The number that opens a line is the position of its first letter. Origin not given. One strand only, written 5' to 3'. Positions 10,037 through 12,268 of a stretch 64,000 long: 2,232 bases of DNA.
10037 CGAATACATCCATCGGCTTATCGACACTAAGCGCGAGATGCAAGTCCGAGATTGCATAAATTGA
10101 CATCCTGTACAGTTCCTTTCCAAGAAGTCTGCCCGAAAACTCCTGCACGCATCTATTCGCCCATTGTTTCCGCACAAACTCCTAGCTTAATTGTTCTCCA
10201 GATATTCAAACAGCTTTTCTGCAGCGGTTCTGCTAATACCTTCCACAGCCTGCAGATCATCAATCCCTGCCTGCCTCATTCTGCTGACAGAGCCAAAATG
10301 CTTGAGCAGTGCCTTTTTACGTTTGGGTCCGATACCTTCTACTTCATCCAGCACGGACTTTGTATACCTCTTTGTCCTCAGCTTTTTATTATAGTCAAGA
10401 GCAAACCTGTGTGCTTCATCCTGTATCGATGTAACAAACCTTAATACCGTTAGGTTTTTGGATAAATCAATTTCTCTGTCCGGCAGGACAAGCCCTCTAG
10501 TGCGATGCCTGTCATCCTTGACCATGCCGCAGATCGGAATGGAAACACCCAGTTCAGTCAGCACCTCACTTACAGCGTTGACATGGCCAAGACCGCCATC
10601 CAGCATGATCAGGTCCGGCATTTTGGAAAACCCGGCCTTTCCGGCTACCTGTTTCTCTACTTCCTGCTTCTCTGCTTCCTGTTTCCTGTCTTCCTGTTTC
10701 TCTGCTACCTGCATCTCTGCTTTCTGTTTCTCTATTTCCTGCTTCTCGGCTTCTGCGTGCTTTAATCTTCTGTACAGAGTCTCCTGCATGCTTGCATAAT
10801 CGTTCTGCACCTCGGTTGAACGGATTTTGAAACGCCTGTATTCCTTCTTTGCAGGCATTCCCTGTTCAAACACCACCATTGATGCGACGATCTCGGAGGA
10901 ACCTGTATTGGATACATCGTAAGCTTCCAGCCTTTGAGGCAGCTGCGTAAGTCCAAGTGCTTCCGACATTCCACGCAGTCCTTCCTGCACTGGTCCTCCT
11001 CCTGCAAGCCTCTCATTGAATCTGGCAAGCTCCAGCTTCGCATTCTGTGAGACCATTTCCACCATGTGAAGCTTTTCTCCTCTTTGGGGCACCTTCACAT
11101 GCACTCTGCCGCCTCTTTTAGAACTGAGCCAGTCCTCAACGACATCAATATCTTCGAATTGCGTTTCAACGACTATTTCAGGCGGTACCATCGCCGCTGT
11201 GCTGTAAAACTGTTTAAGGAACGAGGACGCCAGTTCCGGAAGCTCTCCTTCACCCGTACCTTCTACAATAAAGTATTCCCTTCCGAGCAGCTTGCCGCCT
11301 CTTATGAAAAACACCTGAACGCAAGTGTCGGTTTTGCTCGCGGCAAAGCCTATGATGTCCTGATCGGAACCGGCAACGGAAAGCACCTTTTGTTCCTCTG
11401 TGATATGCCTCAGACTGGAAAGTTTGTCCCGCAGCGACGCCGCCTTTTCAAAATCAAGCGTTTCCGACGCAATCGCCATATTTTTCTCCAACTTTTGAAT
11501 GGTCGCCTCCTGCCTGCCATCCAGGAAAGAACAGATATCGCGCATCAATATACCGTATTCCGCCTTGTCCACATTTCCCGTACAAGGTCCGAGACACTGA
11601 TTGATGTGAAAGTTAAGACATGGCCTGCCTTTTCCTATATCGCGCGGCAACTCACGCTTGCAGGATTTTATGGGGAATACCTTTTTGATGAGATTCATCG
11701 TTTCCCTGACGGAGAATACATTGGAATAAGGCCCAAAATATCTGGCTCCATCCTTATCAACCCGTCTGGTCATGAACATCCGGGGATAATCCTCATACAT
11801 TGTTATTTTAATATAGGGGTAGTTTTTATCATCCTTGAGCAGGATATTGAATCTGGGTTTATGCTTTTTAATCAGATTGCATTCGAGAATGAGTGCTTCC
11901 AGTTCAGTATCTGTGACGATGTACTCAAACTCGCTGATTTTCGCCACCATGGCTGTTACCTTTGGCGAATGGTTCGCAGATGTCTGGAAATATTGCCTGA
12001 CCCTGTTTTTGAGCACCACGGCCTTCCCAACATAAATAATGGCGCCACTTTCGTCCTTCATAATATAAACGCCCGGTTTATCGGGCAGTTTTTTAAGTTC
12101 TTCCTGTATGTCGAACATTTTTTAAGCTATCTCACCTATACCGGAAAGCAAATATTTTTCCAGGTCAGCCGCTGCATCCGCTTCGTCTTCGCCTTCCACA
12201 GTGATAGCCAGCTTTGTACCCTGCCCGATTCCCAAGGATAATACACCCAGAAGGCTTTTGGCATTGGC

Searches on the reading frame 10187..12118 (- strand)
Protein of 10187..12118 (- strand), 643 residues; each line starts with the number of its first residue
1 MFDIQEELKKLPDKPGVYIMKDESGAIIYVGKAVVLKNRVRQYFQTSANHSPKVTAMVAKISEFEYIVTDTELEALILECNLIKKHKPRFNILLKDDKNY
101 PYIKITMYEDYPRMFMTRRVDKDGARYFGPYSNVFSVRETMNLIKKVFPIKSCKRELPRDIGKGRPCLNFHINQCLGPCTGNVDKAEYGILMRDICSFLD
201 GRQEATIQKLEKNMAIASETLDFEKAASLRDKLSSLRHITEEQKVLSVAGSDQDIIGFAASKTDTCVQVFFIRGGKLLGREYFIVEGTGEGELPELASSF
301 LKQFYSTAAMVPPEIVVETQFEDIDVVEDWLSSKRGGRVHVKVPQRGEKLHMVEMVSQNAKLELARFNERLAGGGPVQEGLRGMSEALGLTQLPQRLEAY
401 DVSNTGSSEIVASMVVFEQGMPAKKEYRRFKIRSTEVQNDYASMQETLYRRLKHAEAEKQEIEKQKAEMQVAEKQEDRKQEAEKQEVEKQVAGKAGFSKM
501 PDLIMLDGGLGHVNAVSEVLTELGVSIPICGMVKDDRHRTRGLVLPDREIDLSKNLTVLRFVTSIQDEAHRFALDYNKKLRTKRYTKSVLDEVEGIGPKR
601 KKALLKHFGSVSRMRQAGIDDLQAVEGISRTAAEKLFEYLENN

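Call 16: search_protein_families(library=ncbifam, proteins=[window:10187-12118:-])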
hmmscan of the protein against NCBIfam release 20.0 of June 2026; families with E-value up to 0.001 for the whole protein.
window:10187-12118:- (643 aa): 18 families
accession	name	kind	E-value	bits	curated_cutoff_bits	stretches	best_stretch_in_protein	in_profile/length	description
TIGR00194.1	uvrC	equivalog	3.3e-178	594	285.45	2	5-460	2-447/574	excinuclease ABC subunit UvrC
NF001824.0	PRK00558.1-5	equivalog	1.3e-172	575.6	451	1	9-642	12-646/652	excinuclease ABC subunit UvrC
NF011263.0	PRK14669.1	equivalog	6.8e-148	494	1108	2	3-462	2-464/624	excinuclease ABC subunit C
NF011260.0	PRK14666.1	equivalog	5.1e-125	418.8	649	2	6-324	4-320/698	excinuclease ABC subunit C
NF011261.0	PRK14667.1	equivalog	3.7e-114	382.3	818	2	4-460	6-427/567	excinuclease ABC subunit C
NF011262.0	PRK14668.1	equivalog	2.9e-112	375.9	544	2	4-460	6-439/577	excinuclease ABC subunit C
NF011266.0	PRK14672.1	equivalog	2.9e-101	339.9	1504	3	12-341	19-335/691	excinuclease ABC subunit C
NF011264.0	PRK14670.1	equivalog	3.1e-93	313.1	1021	2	4-455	8-444/602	excinuclease ABC subunit C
NF005906.0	PRK07883.1-4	equivalog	6.6e-74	249.2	495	1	6-354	207-549/563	DEDD exonuclease domain-containing protein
NF005907.0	PRK07883.1-5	equivalog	2.7e-52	177.9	454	1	10-335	226-543/584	DEDD exonuclease domain-containing protein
NF005905.0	PRK07883.1-3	equivalog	1.2e-38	133.1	508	1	9-277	221-483/581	DEDD exonuclease domain-containing protein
NF005903.0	PRK07883.1-1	equivalog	4.7e-29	101.3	1038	1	10-277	244-504/642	DEDD exonuclease domain-containing protein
NF005904.0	PRK07883.1-2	equivalog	2.1e-28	99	969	1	9-279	227-494/584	DEDD exonuclease domain-containing protein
NF007833.0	PRK10545.1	equivalog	5.3e-20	71.7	367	1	5-187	25-201/289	excinuclease Cho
NF010337.0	PRK13766.1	equivalog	2.4e-08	32.5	610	1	573-641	707-776/781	Hef nuclease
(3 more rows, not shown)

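Call 27: find_homologous_proteins(query=window:10187-12118:-, max_evalue=1e-100)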
Query window:10187-12118:- (643 aa): 7995 proteins with E <= 1e-100 among 8000 candidates; the best 120 are listed.
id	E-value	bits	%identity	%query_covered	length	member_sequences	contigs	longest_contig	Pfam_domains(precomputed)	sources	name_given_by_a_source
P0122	0.0e+0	1432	100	100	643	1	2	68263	PF12826.14,PF27096.1,PF14520.13,PF02151.26,PF01541.31,PF22920.3,PF08459.18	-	-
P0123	0.0e+0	1312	92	100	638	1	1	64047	PF12826.14,PF27096.1,PF14520.13,PF02151.26,PF01541.31,PF22920.3,PF08459.18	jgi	jgi:excinuclease ABC subunit C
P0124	0.0e+0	1310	91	100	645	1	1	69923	PF12826.14,PF27096.1,PF14520.13,PF02151.26,PF01541.31,PF22920.3,PF08459.18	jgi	jgi:excinuclease ABC subunit C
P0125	0.0e+0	1304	91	100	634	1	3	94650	PF12826.14,PF27096.1,PF14520.13,PF02151.26,PF01541.31,PF22920.3,PF08459.18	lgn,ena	-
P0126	0.0e+0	1268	89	100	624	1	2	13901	PF12826.14,PF27096.1,PF14520.13,PF02151.26,PF01541.31,PF22920.3,PF08459.18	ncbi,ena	-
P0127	0.0e+0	1187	80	100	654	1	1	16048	PF12826.14,PF27096.1,PF14520.13,PF02151.26,PF01541.31,PF22920.3,PF08459.18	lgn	-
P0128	0.0e+0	1180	80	100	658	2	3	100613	PF12826.14,PF27096.1,PF14520.13,PF02151.26,PF01541.31,PF22920.3,PF08459.18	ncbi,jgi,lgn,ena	jgi:excinuclease ABC subunit C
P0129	0.0e+0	1170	81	100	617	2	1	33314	PF12826.14,PF27096.1,PF14520.13,PF02151.26,PF01541.31,PF22920.3,PF00633.30,PF08459.18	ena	-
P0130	0.0e+0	1169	81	100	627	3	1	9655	PF12826.14,PF27096.1,PF14520.13,PF02151.26,PF01541.31,PF22920.3,PF08459.18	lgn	-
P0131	0.0e+0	1164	79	100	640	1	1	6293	PF12826.14,PF27096.1,PF14520.13,PF02151.26,PF01541.31,PF22920.3,PF08459.18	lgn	-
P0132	0.0e+0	1146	78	100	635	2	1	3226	PF12826.14,PF27096.1,PF14520.13,PF02151.26,PF01541.31,PF22920.3,PF00633.30,PF08459.18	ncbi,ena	-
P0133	0.0e+0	1145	79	100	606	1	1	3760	PF12826.14,PF27096.1,PF14520.13,PF02151.26,PF01541.31,PF22920.3,PF00633.30,PF08459.18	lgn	-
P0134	0.0e+0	1136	76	100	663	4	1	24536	PF12826.14,PF27096.1,PF14520.13,PF02151.26,PF01541.31,PF22920.3,PF00633.30,PF08459.18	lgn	-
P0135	0.0e+0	1128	77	100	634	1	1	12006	PF12826.14,PF27096.1,PF14520.13,PF02151.26,PF01541.31,PF22920.3,PF08459.18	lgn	-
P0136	0.0e+0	1121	76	100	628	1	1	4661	PF12826.14,PF27096.1,PF14520.13,PF02151.26,PF01541.31,PF22920.3,PF00633.30,PF08459.18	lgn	-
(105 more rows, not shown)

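Call 48: find_encoding_contigs(protein=P0122, flank=1000, max_places=10)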
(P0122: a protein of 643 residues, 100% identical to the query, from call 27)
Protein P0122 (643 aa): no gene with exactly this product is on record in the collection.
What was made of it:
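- Tried and rejected: The window's own UvrC is not indexed for contig look-up (call 48).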
